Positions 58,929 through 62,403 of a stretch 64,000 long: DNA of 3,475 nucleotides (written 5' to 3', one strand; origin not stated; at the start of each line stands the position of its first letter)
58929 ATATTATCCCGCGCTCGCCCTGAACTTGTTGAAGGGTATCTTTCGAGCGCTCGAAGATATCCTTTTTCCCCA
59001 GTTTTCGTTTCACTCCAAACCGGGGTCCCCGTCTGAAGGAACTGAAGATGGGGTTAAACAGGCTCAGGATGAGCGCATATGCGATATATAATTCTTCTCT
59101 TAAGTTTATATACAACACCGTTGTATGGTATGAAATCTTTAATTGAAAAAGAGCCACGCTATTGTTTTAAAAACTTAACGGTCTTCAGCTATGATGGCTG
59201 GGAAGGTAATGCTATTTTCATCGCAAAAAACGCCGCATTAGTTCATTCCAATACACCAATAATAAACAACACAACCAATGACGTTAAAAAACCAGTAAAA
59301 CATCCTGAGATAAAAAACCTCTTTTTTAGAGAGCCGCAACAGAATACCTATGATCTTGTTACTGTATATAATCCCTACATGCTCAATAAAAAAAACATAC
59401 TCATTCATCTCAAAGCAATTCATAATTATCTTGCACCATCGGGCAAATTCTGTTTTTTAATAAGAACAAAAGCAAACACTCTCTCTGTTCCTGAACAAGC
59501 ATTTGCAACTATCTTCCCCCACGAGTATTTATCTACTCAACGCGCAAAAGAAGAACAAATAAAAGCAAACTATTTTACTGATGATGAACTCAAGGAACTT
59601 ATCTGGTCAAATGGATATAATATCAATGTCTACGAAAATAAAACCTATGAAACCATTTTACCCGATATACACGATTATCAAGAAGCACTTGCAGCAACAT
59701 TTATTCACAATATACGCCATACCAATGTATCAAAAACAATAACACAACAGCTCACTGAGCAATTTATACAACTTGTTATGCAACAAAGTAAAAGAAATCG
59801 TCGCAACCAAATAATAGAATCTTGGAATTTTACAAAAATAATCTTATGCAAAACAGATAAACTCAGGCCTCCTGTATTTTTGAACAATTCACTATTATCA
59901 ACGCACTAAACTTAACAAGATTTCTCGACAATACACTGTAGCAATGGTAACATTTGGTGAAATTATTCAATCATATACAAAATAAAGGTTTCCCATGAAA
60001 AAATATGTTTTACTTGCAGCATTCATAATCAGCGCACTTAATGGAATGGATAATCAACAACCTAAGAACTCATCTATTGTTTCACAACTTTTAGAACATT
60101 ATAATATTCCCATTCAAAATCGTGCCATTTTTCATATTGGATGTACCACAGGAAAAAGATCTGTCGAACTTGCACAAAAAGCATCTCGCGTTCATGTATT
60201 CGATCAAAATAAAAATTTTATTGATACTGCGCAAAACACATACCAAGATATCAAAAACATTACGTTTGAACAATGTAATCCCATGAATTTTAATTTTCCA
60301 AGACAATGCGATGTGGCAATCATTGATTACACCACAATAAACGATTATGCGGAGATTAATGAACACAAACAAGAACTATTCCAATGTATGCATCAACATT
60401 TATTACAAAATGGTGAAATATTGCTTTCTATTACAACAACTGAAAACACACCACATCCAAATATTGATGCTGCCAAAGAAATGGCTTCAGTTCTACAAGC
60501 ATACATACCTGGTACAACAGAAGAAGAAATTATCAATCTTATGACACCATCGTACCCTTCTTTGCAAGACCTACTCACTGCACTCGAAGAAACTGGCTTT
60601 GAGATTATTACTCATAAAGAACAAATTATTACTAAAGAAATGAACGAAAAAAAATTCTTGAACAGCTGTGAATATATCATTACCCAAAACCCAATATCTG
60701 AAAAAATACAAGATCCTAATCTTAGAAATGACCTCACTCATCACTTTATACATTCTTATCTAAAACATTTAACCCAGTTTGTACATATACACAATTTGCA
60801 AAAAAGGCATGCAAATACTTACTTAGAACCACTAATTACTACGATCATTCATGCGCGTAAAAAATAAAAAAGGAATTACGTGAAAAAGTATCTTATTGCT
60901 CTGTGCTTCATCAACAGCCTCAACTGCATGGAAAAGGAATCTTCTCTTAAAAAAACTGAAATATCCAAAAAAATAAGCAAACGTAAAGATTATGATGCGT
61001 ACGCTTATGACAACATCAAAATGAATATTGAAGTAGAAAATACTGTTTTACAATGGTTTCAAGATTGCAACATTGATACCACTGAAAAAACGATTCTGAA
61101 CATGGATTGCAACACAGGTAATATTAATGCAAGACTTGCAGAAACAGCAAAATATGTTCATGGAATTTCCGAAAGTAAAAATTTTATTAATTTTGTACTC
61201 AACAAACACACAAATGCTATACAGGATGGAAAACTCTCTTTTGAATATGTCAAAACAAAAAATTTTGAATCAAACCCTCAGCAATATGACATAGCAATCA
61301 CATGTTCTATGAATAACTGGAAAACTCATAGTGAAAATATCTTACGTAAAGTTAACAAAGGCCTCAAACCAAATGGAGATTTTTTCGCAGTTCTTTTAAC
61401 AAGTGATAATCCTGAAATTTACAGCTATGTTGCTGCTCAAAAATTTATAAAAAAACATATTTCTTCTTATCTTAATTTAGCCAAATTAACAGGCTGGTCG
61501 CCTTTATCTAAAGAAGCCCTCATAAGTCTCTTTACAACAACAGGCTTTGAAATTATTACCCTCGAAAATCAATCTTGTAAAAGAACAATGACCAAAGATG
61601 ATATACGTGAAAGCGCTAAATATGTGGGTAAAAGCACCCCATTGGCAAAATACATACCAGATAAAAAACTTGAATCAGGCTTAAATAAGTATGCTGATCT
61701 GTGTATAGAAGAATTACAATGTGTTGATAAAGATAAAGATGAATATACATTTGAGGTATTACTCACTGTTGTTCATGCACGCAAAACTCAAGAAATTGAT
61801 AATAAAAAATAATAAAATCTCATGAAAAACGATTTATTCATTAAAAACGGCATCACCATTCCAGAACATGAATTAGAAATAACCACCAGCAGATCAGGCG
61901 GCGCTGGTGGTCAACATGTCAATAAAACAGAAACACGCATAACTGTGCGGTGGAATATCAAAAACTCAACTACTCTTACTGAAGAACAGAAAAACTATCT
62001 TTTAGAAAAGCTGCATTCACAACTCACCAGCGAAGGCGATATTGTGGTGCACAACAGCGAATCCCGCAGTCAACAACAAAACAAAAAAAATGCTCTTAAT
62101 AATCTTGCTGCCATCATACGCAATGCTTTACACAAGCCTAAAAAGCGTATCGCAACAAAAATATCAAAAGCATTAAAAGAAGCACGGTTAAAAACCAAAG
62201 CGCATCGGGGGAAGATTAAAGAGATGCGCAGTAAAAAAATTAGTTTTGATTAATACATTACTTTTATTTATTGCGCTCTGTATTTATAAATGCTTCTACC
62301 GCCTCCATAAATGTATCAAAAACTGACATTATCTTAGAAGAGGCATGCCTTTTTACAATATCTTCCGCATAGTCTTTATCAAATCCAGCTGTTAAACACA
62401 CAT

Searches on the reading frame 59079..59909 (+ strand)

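Call 64: search_protein_families(library=pfam, proteins=[window:59079-59909:+], max_evalue=0.01)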
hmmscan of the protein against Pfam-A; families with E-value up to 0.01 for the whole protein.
window:59079-59909:+ (276 aa): 1 family
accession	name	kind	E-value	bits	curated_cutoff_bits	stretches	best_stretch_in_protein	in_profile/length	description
PF08920.15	SF3b1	-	0.0057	17.5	25.1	0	133-192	42-101/130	Splicing factor 3B subunit 1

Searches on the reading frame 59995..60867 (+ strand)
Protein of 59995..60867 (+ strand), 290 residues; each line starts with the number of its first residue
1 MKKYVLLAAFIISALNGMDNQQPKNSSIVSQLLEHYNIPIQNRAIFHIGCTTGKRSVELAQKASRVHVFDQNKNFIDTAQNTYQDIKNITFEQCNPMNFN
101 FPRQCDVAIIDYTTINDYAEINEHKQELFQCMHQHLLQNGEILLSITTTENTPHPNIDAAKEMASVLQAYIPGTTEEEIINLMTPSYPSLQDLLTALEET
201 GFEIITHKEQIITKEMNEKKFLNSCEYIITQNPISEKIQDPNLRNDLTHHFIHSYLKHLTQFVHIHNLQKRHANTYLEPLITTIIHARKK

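Call 64: search_protein_families(library=pfam, proteins=[window:59995-60867:+], max_evalue=0.01)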
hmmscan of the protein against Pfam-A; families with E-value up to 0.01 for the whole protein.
window:59995-60867:+ (290 aa): 8 families
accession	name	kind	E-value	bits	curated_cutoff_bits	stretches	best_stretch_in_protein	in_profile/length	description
PF13649.12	Methyltransf_25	-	1.6e-08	35.6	27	1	46-140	2-97/97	Methyltransferase domain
PF13847.12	Methyltransf_31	-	6.2e-06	26.4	27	1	46-148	8-113/145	Methyltransferase domain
PF08241.18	Methyltransf_11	-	1.2e-05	26.3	21.2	1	47-143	2-94/95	Methyltransferase domain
PF08242.18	Methyltransf_12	-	5.4e-05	24.3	30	1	47-141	2-97/98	Methyltransferase domain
PF05175.20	MTS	-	7.3e-05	22.9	23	1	32-149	23-143/170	Methyltransferase small domain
PF00398.26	RrnaAD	-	0.00011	21.9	24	1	24-123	14-96/263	Ribosomal RNA adenine dimethylase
PF13489.12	Methyltransf_23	-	0.00018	21.7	27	1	48-206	29-163/164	Methyltransferase domain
PF03848.20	TehB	-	0.0092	15.9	20.4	0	41-151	30-140/193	Tellurite resistance protein TehB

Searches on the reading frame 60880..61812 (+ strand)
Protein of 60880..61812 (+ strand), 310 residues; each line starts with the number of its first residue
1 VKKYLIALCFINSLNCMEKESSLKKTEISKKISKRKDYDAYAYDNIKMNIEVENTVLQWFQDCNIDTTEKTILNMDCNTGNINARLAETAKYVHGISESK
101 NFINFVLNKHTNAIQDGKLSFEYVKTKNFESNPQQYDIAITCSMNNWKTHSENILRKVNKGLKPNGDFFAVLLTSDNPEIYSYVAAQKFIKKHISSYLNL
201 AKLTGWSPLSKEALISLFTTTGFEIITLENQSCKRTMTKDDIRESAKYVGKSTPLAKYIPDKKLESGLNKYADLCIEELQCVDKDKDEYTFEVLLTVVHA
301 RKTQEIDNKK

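Call 64: search_protein_families(library=pfam, proteins=[window:60880-61812:+], max_evalue=0.01)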
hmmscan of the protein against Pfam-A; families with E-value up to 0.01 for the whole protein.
window:60880-61812:+ (310 aa): 7 families
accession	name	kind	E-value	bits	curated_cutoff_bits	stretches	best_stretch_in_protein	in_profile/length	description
PF08242.18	Methyltransf_12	-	0.00011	23.3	30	1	77-167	5-97/98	Methyltransferase domain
PF13649.12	Methyltransf_25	-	0.0002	22.4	27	1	72-166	1-97/97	Methyltransferase domain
PF20922.3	Anamorsin_N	-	0.00064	19.9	27.1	1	109-169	24-86/163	Anamorsin, N-terminal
PF13447.11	Multi-haem_cyto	-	0.00095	18.9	21.9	1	80-167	108-197/269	Seven times multi-haem cytochrome CxxCH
PF08241.18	Methyltransf_11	-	0.0012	19.9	21.2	1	75-169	3-94/95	Methyltransferase domain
PF13489.12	Methyltransf_23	-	0.0016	18.6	27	1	68-227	22-163/164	Methyltransferase domain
PF13847.12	Methyltransf_31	-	0.0023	18.1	27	1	69-171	4-110/145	Methyltransferase domain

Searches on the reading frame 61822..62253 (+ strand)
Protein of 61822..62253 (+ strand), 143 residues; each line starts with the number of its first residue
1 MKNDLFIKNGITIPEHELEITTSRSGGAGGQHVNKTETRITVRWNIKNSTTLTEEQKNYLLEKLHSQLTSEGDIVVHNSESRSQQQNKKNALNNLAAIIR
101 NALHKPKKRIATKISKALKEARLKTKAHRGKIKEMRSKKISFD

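Call 64: search_protein_families(library=pfam, proteins=[window:61822-62253:+], max_evalue=0.01)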
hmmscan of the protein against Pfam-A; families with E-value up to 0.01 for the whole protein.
window:61822-62253:+ (143 aa): 1 family
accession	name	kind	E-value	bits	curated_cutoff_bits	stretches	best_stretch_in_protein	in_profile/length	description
PF00472.26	RF-1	-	5e-21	75.3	35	1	11-136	5-116/116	RF-1 domain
